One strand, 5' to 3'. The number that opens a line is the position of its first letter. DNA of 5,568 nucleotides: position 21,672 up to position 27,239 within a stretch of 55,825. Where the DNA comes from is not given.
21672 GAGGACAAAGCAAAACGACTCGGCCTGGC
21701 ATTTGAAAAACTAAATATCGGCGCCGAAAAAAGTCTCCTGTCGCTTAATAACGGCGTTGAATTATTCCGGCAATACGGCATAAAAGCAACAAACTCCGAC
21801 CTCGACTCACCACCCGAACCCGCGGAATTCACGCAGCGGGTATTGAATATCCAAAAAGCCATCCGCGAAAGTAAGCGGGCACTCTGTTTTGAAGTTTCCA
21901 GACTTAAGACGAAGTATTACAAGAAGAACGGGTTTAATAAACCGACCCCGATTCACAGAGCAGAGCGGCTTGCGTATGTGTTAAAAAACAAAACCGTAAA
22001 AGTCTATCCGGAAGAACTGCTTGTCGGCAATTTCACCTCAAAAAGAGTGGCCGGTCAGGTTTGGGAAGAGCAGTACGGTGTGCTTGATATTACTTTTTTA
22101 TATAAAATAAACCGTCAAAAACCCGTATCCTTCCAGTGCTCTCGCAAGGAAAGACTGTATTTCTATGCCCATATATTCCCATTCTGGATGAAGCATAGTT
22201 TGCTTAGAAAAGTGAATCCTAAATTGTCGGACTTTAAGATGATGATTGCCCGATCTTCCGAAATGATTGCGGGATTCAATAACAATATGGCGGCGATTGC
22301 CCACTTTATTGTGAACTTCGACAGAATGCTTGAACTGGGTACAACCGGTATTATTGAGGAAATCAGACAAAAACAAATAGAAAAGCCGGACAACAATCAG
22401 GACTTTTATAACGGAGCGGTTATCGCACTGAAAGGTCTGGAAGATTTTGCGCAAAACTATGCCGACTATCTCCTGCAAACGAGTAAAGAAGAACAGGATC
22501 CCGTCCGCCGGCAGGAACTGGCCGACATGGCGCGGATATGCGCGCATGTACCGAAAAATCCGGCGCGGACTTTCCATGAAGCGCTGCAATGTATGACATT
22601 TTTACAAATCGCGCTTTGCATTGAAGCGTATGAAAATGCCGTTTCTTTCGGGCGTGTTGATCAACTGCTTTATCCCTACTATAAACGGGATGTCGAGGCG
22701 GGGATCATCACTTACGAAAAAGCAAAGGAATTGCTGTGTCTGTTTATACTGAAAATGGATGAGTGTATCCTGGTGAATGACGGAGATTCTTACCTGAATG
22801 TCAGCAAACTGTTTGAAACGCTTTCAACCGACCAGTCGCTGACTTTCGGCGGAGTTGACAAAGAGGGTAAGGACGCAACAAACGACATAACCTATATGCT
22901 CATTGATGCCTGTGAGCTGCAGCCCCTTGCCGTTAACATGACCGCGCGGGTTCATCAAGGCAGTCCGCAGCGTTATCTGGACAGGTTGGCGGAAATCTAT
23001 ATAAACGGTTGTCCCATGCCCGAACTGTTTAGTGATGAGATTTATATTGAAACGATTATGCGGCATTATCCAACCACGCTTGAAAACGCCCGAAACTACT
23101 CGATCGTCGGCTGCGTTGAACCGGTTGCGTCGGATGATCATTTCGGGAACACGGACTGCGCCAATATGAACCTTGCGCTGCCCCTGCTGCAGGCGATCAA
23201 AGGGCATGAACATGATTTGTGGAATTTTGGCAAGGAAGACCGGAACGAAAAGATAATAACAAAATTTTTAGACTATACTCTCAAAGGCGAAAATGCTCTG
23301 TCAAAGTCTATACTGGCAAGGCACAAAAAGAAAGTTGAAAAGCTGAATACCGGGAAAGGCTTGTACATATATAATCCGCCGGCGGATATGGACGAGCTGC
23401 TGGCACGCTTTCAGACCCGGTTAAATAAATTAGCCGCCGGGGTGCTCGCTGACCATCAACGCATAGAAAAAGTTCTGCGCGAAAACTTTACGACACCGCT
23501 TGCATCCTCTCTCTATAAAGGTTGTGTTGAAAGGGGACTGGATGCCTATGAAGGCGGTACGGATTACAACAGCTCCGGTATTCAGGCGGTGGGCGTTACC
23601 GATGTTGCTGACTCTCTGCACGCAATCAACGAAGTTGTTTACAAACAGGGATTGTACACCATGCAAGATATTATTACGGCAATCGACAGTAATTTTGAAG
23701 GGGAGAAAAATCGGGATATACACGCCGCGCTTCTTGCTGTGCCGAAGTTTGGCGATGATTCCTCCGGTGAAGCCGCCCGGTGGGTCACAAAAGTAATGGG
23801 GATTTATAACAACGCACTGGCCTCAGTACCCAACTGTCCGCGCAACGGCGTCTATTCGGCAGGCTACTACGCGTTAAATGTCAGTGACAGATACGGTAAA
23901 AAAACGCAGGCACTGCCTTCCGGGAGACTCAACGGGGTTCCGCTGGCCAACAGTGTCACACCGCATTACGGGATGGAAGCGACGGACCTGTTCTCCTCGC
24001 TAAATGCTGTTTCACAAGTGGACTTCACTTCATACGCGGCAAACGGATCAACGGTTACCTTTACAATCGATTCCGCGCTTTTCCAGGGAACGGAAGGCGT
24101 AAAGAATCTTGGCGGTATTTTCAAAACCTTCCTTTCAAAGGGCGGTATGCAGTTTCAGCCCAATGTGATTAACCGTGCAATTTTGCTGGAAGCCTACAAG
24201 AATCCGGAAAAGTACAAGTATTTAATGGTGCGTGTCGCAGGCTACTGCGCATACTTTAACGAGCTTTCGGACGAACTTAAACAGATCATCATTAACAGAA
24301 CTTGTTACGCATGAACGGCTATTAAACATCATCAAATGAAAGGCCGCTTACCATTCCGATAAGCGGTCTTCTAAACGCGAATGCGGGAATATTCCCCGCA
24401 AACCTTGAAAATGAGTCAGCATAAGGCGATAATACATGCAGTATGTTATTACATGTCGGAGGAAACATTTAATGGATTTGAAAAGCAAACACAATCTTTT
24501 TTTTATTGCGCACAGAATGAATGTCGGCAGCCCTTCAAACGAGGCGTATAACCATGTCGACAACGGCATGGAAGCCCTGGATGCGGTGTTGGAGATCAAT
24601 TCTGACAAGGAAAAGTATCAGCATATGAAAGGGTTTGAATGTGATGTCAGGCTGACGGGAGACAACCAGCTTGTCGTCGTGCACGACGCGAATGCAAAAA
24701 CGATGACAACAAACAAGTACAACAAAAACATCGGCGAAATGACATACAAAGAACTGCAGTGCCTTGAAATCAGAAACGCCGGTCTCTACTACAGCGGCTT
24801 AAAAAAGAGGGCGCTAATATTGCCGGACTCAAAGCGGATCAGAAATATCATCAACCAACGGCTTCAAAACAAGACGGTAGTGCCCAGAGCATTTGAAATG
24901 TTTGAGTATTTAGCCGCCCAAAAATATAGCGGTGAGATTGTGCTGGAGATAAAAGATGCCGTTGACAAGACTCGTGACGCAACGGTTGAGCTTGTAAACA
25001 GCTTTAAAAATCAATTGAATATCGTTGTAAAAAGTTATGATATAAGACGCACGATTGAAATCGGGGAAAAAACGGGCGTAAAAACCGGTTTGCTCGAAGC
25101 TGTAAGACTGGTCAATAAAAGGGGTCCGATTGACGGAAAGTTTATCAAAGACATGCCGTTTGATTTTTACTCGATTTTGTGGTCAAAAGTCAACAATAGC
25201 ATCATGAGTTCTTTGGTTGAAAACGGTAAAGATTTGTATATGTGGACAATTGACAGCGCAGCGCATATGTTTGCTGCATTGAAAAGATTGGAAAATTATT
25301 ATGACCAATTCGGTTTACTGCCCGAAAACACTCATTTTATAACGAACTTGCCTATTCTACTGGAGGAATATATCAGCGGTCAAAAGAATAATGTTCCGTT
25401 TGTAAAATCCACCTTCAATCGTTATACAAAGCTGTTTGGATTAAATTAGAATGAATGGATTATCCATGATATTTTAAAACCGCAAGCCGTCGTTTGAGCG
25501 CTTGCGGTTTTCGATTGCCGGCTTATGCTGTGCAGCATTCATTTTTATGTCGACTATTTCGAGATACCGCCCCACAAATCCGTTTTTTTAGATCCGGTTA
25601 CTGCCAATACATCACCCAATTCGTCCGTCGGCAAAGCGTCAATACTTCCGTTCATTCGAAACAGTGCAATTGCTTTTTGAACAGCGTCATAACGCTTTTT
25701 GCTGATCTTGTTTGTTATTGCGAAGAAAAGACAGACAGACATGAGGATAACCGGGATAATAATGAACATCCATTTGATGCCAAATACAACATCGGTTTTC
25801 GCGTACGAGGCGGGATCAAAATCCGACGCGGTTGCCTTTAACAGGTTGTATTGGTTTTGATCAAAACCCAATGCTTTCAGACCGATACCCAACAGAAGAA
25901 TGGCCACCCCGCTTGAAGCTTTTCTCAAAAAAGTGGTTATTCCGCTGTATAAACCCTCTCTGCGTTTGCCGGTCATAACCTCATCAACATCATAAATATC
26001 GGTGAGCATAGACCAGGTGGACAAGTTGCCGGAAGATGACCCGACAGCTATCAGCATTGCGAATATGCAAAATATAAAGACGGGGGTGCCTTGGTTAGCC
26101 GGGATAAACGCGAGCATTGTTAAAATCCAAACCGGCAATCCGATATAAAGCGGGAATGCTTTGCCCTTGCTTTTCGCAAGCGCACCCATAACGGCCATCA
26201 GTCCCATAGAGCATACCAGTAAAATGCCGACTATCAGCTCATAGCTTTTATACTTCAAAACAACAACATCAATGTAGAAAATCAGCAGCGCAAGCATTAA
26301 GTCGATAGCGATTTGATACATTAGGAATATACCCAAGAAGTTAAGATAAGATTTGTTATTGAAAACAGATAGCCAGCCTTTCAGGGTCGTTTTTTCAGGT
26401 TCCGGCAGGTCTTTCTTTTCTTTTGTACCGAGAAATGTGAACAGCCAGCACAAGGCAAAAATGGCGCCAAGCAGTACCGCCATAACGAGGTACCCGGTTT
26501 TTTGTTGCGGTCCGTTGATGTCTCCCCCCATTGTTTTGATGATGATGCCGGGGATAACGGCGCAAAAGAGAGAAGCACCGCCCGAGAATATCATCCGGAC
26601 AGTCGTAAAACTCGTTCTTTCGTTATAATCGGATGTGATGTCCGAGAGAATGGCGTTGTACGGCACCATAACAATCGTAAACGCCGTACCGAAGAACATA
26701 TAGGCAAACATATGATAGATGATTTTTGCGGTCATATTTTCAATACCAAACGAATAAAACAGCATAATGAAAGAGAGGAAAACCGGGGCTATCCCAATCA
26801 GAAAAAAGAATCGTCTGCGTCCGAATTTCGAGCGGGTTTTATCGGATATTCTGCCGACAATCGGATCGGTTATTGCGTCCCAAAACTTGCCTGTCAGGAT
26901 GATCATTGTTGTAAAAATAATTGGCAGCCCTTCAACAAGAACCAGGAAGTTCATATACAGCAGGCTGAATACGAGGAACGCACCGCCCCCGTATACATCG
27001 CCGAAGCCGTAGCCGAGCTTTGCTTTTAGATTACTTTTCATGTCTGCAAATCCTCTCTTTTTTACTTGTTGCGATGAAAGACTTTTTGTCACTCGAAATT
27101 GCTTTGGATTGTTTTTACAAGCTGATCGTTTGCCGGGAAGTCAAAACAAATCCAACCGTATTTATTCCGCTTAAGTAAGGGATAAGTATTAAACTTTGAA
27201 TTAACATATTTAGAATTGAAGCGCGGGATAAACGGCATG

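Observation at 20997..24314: Glycyl radical enzyme and its radical-SAM activase encoded as one 1105-aa polypeptide, with a minimal PflA-type activase on an eliminase-type GRE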

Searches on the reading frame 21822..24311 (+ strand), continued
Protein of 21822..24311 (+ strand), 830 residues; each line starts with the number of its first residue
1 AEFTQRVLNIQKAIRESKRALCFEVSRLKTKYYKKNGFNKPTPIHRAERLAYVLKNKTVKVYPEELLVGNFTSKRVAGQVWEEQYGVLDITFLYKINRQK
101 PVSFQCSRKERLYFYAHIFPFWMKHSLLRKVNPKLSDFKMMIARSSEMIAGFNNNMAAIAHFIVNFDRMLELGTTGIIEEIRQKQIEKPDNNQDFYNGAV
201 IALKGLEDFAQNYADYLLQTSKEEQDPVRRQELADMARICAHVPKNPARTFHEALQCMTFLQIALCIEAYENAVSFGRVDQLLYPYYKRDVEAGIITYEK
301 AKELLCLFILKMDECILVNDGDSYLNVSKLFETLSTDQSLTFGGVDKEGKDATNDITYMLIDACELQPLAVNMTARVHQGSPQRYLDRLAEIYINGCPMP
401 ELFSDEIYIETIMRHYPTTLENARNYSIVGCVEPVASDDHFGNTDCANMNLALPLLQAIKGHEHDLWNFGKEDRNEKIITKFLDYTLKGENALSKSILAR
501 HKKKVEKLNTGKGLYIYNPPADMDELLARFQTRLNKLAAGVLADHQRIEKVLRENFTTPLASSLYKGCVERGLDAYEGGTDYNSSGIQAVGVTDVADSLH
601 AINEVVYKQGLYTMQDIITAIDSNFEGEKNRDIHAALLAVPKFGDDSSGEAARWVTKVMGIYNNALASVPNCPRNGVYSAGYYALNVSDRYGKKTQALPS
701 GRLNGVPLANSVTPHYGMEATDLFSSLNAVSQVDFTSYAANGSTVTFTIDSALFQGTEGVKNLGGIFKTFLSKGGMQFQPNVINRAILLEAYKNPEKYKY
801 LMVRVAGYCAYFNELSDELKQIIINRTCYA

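Call 87: predict_structure(alignment_id=A4)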
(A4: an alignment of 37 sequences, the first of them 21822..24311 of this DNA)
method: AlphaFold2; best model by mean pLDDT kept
length: 830 residues; sequences in the alignment: 37
mean_pLDDT: 87.0   pTM: 0.88
mean pLDDT of the five models: 87.0, 85.2, 81.0, 79.4, 76.2
residues with pLDDT >= 90: 431; 70-90: 316; 50-70: 68; < 50: 15
segments of 3 or more residues with pLDDT < 50: 716-726
pLDDT, mean of each block of 10 residues (from residue 1): 90 92 92 94 95 95 90 87 74 82 86 92 88 88 83 66 78 97 95 95 98 96 94 96 97 97 86 79 96 96 96 84 65 77 94 97 91 91 96 90 90 90 86 80 81 95 90 89 82 88 87 87 97 96 90 90 93 92 86 91 96 96 94 94 74 89 94 87 62 86 81 48 48 77 69 88 87 79 89 91 82 84 67
secondary structure, 60 per line:
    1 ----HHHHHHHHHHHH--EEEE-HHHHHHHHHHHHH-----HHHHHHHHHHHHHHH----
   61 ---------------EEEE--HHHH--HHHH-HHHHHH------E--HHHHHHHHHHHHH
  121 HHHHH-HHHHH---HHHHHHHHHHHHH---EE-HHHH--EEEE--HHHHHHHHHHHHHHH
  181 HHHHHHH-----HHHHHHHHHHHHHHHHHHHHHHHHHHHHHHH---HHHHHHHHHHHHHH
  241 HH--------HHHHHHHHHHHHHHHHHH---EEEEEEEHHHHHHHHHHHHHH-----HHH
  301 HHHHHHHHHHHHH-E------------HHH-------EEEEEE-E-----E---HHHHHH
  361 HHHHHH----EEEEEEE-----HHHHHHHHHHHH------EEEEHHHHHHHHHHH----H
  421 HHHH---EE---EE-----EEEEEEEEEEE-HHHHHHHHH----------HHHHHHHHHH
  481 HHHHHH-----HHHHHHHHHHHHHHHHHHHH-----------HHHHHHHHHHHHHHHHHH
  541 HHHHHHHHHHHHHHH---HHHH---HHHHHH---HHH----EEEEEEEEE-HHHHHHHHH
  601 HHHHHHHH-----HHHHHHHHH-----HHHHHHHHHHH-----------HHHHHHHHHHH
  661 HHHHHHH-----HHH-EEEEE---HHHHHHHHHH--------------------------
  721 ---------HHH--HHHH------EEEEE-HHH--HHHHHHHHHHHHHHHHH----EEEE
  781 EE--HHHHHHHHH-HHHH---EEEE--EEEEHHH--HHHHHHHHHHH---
elements in order (helices of 4 or more, strands of 3 or more residues): H5-16 E19-22 H24-36 H42-56 E76-79 H82-85 H88-91 H93-98 H108-125 H127-131 H135-147 H154-157 E160-163 H166-187 H193-223 H227-242 H251-268 E272-278 H279-292 H298-313 E338-343 H355-366 E371-377 H383-394 E401-404 H405-415 H420-424 E440-450 H452-460 H471-486 H492-511 H523-555 H559-562 H566-571 E582-590 H592-608 H614-622 H628-638 H650-667 E677-681 H685-694 H735-738 E745-749 H756-772 E777-782 H785-793 H795-798 E802-805 E808-811 H817-827
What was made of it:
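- In a GRE-only model from the same 36 homologue sequences, the 10-residue blocks that hold these loops average about 80-86 (call 87).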

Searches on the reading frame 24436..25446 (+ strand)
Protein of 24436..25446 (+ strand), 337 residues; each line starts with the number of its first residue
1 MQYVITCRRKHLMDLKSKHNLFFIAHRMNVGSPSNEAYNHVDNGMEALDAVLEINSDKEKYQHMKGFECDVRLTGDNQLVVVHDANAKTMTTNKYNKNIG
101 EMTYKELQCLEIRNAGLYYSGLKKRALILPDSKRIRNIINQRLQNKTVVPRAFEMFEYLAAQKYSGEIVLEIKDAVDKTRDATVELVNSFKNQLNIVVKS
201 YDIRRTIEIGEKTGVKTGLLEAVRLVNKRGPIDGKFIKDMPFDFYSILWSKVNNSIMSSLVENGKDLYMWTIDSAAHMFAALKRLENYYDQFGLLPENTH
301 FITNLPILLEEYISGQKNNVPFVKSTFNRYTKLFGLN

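Call 7: search_protein_families(library=pfam, proteins=[window:24436-25446:+], max_evalue=0.001)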
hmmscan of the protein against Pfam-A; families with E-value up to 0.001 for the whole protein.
window:24436-25446:+ (337 aa): 1 family
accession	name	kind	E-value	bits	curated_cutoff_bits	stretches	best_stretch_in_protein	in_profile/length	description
PF03009.23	GDPD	-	2.9e-10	41.1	23.6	1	62-278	22-226/244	Glycerophosphoryl diester phosphodiesterase family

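Call 63: search_protein_families(library=ncbifam, proteins=[window:24436-25446:+], max_evalue=0.00001)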
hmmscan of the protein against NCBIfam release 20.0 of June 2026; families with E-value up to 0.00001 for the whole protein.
window:24436-25446:+ (337 aa): 1 family
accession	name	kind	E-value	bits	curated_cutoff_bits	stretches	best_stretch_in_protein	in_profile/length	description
NF053857.1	LysphglycPlipDStph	equivalog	1.6e-08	34.3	450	1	44-122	54-127/305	lysophosphatidylglycerol phospholipase D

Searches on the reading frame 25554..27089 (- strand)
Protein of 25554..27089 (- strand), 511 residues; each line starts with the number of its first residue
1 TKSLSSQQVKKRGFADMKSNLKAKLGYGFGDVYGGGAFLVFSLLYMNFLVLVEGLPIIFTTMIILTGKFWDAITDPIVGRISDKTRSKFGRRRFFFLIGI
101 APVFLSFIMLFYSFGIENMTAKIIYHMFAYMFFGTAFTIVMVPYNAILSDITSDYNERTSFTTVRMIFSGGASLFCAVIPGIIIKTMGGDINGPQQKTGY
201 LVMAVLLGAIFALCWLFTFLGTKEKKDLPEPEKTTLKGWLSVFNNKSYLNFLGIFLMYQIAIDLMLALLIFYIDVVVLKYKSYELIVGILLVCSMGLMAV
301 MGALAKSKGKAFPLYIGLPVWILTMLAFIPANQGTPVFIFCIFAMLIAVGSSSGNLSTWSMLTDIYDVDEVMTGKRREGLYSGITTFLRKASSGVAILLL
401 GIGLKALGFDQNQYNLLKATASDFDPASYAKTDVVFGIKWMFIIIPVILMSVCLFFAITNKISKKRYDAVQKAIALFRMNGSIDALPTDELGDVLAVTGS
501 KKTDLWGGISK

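Call 7: search_protein_families(library=pfam, proteins=[window:25554-27089:-], max_evalue=0.001)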
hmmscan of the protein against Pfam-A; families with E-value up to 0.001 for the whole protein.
window:25554-27089:- (511 aa): 2 families
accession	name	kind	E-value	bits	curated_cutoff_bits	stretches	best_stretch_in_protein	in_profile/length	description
PF13347.12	MFS_2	-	3.5e-67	227.3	27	1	26-463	1-426/427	MFS/sugar transport protein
PF07690.21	MFS_1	-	1.1e-20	74.3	33.4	1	65-395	38-345/347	Major Facilitator Superfamily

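Call 63: search_protein_families(library=ncbifam, proteins=[window:25554-27089:-], max_evalue=0.00001)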
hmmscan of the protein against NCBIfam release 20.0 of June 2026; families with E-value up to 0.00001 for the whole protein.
window:25554-27089:- (511 aa): 6 families
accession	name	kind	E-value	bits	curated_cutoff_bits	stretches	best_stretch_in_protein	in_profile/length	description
TIGR00792.1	gph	subfamily_domain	9e-65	219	231.35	1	24-474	1-434/437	glycoside-pentoside-hexuronide (GPH):cation symporter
NF007749.0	PRK10429.1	equivalog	5.1e-41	141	456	1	20-466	4-439/473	melibiose:sodium transporter MelB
NF007237.0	PRK09669.1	subfamily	7e-38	130.4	610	1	19-476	6-444/461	putative symporter YagG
NF007353.0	PRK09848.1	equivalog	5e-30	104.7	528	1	21-475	7-442/457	glucuronide transporter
NF008526.0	PRK11462.1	equivalog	3.7e-28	98.5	836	1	21-414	8-395/460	glycoside-pentoside-hexuronide family transporter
TIGR01301.1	GPH_sucrose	subfamily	4.9e-09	35.6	511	1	49-162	30-153/476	sucrose/proton symporter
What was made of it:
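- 25554..27092 (-): GPH-family (MFS_2) cation symporter; a candidate substrate importer. Pfam and NCBIfam TIGR00792 (calls 7, 63).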
